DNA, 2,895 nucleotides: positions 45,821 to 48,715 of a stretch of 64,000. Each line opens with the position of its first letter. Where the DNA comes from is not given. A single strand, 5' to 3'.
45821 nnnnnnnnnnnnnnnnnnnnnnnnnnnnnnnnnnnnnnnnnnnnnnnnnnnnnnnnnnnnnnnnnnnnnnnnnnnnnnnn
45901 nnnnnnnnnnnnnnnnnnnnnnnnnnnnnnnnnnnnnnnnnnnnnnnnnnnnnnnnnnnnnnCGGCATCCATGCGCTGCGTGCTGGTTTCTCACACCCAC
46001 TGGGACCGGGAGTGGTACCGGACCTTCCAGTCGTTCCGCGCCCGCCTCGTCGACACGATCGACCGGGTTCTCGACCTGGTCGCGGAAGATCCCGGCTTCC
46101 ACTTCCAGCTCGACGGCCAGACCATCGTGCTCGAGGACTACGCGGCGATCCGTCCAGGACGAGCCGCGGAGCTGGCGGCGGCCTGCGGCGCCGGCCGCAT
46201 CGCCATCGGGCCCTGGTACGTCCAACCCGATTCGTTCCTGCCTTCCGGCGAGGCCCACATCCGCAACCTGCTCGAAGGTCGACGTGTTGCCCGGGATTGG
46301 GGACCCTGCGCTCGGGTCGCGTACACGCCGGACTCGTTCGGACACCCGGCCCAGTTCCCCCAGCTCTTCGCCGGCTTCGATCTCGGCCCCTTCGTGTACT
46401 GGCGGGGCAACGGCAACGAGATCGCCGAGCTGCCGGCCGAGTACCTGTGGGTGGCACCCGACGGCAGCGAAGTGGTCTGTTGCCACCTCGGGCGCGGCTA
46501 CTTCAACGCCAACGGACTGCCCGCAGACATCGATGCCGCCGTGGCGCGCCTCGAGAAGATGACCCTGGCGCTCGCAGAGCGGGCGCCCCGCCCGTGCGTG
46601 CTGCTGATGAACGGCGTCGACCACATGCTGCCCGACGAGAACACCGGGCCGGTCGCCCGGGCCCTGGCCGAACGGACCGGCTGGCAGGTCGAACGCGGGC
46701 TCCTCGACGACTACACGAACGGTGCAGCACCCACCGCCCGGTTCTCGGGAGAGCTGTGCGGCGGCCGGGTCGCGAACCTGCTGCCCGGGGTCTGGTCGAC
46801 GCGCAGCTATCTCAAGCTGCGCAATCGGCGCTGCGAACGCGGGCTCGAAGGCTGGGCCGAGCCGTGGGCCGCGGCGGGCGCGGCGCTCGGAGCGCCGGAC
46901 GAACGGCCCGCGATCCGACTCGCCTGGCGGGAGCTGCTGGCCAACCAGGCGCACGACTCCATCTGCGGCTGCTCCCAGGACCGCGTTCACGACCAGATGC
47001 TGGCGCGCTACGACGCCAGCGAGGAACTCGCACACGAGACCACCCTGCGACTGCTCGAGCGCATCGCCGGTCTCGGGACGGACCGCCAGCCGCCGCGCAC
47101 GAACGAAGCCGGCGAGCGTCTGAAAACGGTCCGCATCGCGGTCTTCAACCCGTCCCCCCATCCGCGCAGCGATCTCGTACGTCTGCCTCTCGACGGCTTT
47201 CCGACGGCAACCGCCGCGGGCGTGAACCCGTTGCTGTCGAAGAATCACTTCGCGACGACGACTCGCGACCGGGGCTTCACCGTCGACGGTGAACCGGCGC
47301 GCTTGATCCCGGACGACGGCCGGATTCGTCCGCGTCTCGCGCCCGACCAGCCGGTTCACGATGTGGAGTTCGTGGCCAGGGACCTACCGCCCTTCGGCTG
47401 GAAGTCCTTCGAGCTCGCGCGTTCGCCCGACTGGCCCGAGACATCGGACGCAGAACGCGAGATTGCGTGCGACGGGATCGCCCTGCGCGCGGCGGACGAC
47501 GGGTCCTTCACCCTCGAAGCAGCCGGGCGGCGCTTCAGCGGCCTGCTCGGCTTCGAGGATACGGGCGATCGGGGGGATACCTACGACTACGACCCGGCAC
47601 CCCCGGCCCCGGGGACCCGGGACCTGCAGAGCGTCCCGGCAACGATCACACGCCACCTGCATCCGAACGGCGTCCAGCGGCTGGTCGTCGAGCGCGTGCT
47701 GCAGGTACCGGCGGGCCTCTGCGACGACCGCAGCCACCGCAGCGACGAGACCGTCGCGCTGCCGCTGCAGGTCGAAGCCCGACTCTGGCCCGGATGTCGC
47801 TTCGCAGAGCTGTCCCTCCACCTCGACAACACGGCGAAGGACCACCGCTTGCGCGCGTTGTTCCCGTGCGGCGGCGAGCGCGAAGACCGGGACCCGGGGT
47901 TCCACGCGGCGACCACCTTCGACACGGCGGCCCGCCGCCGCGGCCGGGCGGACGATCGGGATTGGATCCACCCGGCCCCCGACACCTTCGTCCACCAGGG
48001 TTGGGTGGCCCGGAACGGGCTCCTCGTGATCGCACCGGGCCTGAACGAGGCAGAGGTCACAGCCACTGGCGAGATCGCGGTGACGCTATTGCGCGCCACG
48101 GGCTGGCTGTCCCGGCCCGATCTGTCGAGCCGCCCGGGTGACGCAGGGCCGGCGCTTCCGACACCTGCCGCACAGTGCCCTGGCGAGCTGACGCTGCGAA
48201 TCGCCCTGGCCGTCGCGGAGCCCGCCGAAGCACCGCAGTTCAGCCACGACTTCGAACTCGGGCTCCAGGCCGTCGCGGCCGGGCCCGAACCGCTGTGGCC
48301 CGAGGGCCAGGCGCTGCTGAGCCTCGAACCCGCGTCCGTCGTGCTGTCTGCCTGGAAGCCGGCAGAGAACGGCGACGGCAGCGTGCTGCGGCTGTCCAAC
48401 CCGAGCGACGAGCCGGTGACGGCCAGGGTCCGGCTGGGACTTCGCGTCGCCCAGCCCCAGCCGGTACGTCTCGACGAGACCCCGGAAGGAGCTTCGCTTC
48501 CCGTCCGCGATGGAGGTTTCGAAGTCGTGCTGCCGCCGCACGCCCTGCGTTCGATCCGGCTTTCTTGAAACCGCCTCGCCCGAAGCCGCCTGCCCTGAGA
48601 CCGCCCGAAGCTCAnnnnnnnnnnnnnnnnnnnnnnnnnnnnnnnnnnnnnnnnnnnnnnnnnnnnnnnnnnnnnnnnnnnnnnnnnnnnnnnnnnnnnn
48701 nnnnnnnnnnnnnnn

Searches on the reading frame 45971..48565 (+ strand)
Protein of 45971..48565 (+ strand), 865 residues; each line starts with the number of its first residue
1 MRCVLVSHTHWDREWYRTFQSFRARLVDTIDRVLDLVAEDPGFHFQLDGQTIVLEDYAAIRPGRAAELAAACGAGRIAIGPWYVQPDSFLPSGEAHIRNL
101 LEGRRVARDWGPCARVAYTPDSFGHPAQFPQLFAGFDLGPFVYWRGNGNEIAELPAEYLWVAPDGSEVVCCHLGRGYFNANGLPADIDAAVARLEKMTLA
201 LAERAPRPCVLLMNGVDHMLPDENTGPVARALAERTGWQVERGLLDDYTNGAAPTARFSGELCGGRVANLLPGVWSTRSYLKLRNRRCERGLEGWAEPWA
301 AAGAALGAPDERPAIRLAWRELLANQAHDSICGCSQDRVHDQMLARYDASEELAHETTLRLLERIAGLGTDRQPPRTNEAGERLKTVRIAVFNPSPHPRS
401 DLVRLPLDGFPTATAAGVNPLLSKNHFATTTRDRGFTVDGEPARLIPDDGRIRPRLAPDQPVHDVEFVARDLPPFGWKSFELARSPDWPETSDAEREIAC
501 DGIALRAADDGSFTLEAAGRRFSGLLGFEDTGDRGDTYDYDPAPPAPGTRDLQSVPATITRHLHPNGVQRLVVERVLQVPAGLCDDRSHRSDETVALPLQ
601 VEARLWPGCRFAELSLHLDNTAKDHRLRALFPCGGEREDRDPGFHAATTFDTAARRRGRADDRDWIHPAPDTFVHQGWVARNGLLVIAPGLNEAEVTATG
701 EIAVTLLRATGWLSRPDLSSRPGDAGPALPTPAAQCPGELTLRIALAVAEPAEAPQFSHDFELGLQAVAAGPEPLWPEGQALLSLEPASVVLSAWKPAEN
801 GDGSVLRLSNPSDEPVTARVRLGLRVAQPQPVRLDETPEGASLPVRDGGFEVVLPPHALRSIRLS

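Call 57: search_protein_families(library=pfam, proteins=[window:45971-48565:+], max_evalue=0.0001)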
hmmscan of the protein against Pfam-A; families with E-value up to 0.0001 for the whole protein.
window:45971-48565:+ (865 aa): 3 families
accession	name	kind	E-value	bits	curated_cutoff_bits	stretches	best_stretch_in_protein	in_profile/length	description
PF01074.27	Glyco_hydro_38N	-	1.6e-30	106.9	25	1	4-239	3-235/270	Glycosyl hydrolases family 38 N-terminal domain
PF09261.16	Alpha-mann_mid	-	3.4e-12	46.7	31.1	1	273-357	5-88/96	Alpha mannosidase middle domain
PF17677.7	Glyco_hydro38C2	-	1.6e-08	35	22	1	790-861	2-71/72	Glycosyl hydrolases family 38 C-terminal beta sandwich domain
